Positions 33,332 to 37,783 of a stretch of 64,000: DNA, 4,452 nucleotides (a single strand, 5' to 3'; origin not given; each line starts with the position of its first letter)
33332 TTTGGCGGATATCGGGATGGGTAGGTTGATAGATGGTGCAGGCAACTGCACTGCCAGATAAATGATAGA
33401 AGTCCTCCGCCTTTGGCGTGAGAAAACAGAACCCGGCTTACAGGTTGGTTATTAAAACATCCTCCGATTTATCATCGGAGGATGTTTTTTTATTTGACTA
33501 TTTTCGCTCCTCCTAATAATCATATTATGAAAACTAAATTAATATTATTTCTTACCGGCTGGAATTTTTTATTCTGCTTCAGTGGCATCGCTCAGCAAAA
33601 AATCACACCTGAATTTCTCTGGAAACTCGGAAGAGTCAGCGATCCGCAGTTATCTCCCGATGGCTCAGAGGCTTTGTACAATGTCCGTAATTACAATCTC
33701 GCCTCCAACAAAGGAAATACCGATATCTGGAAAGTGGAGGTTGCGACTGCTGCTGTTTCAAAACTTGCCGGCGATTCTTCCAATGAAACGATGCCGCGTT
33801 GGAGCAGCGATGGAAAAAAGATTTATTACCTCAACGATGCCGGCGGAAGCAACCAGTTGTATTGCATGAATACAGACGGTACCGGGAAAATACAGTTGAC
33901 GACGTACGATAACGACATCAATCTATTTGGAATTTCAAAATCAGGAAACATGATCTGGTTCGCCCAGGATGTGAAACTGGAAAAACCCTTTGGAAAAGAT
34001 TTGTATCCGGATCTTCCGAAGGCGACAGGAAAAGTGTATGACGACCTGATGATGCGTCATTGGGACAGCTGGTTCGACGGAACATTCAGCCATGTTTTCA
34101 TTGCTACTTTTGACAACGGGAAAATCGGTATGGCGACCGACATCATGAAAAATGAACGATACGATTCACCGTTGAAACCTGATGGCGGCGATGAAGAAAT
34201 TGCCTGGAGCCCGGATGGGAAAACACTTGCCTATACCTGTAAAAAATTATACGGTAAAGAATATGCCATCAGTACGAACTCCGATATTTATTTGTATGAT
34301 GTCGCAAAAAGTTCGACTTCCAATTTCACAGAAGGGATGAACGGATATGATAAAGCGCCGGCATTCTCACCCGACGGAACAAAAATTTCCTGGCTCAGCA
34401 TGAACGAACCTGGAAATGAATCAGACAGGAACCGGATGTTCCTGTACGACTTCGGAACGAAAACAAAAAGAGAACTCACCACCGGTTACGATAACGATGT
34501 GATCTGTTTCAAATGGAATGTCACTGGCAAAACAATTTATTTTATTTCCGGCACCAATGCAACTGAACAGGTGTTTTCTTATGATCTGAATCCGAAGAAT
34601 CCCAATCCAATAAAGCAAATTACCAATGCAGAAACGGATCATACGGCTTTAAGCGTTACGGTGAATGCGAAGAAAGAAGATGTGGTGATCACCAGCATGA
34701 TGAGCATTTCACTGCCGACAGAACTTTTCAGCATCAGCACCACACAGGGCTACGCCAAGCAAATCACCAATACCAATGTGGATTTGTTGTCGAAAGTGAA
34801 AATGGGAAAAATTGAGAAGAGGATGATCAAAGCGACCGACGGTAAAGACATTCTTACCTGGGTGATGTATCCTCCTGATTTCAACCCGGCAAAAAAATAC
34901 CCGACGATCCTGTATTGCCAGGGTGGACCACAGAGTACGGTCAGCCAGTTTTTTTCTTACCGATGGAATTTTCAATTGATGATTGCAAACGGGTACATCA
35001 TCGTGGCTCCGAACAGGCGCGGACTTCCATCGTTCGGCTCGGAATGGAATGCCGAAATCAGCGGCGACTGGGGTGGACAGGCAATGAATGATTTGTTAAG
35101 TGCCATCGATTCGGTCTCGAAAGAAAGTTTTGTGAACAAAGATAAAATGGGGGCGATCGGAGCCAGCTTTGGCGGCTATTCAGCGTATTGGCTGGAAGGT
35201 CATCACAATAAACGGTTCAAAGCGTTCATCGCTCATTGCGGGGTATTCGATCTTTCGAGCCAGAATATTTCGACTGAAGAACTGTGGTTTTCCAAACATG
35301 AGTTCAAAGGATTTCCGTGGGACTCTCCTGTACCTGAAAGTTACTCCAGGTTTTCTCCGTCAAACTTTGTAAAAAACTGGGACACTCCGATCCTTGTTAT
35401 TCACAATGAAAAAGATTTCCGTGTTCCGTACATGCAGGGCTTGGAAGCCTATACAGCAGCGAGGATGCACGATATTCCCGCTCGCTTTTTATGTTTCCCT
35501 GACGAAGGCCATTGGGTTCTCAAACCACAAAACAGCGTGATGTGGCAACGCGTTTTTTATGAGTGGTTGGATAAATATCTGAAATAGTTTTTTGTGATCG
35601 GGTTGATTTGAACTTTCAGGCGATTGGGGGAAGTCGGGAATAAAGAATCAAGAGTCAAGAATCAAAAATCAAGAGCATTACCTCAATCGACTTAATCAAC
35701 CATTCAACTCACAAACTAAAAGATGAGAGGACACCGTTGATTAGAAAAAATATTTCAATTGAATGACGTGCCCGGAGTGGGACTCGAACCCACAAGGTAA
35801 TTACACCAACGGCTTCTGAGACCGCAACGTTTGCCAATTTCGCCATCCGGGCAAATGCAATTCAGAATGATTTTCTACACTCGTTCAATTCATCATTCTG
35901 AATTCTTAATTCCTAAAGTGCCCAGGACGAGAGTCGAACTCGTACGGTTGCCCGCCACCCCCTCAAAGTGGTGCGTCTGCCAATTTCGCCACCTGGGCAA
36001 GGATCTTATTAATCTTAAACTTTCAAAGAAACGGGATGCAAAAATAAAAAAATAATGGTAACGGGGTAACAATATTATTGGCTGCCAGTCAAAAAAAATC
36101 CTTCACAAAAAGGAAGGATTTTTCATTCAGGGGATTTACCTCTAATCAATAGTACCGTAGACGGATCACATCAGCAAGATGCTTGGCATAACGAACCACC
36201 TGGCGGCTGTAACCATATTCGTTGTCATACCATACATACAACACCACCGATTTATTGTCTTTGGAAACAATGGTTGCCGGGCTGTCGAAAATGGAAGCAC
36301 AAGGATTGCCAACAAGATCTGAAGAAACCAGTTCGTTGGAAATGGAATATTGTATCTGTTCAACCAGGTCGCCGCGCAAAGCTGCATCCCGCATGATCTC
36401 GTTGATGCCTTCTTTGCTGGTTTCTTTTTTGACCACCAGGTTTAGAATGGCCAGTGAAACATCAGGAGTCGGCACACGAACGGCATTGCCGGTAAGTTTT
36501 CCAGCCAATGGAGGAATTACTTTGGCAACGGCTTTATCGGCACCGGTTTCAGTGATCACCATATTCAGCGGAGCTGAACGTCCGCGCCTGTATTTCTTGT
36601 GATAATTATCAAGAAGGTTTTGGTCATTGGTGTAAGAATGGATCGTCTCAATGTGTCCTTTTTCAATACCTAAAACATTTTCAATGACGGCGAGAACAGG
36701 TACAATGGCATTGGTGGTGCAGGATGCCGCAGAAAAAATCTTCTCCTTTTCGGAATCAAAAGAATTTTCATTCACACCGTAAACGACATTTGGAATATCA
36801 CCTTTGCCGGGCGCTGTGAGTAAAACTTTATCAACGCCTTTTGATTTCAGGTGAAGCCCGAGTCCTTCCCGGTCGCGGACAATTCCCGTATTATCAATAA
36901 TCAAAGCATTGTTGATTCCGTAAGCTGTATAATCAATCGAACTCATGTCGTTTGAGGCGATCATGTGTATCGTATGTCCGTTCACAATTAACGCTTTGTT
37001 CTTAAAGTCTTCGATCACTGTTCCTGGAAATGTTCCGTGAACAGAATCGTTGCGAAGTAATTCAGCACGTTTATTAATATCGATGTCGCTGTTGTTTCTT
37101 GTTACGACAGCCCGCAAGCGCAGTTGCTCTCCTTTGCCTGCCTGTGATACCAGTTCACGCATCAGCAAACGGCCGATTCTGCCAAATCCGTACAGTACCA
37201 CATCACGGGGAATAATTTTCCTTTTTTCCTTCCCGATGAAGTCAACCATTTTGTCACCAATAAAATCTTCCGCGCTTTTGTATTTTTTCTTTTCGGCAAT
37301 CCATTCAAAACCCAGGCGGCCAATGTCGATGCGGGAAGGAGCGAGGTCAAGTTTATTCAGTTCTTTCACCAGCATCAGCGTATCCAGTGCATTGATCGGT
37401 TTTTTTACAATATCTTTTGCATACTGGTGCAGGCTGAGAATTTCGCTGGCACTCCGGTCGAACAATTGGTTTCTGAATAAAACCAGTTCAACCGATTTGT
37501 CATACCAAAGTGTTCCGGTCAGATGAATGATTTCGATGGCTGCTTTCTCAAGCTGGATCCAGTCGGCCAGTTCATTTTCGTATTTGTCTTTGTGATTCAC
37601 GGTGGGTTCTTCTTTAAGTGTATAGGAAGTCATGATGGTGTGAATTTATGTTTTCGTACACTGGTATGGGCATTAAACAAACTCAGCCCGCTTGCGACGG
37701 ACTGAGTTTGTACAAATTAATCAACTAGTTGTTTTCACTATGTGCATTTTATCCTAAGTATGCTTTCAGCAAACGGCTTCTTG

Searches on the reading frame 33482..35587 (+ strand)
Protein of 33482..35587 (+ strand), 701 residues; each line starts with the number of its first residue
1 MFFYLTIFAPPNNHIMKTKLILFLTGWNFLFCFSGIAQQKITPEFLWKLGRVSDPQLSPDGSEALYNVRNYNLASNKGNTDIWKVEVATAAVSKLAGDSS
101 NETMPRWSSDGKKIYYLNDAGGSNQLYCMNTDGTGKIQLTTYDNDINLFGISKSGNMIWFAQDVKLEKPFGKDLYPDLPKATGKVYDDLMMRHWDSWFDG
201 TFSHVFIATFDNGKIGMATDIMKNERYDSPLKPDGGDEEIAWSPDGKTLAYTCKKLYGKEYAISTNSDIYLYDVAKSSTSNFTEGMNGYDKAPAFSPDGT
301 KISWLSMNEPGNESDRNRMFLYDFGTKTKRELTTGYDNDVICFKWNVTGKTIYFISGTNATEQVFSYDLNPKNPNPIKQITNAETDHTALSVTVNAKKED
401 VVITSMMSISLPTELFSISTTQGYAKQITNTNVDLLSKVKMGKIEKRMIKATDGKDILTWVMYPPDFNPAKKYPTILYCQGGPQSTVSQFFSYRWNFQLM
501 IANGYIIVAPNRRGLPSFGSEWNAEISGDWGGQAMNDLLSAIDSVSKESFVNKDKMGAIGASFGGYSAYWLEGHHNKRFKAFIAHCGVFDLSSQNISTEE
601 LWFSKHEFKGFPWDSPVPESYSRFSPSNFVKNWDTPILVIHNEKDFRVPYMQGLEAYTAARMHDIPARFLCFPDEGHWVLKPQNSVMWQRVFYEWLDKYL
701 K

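Call 65: search_protein_families(library=pfam, proteins=[window:33482-35587:+], max_evalue=0.00001)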
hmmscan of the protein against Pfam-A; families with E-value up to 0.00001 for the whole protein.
window:33482-35587:+ (701 aa): 8 families
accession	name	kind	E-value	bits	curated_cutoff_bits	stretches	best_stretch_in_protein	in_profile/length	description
PF00326.27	Peptidase_S9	-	2.9e-53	180.9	22.6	1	492-701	2-211/213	Prolyl oligopeptidase family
PF07676.18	PD40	-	3.7e-16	59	20.9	1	100-127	9-37/38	WD40-like Beta Propeller Repeat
PF00930.27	DPPIV_N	-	4e-11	42.7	22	0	59-152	2-91/354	Dipeptidyl peptidase IV (DPP IV) N-terminal region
PF00561.26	Abhydrolase_1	-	5e-07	30.1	25.8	0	621-680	186-241/245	alpha/beta hydrolase fold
PF02129.25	Peptidase_S15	-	2.3e-06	27.9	23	1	453-600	1-140/262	X-Pro dipeptidyl-peptidase (S15 family)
PF20434.5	BD-FAE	-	2.7e-06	27.5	26.8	0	536-655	71-210/215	BD-FAE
PF25174.1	Beta-prop_THOC3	-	2.7e-06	27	305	0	263-386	65-173/272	THOC3 beta-propeller domain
PF00756.26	Esterase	-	4.4e-06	27.1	22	1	459-615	10-159/251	Putative esterase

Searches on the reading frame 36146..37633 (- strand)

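Call 65: search_protein_families(library=pfam, proteins=[window:36146-37633:-], max_evalue=0.00001)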
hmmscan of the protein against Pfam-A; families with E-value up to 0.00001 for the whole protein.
window:36146-37633:- (495 aa): 2 families
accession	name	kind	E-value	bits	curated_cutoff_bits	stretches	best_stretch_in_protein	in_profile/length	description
PF02800.25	Gp_dh_C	-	6.4e-44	149.7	24.4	1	310-469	1-158/158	Glyceraldehyde 3-phosphate dehydrogenase, C-terminal domain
PF00044.30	Gp_dh_N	-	1.1e-20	74.2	31.7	1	144-254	2-100/101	Glyceraldehyde 3-phosphate dehydrogenase, NAD binding domain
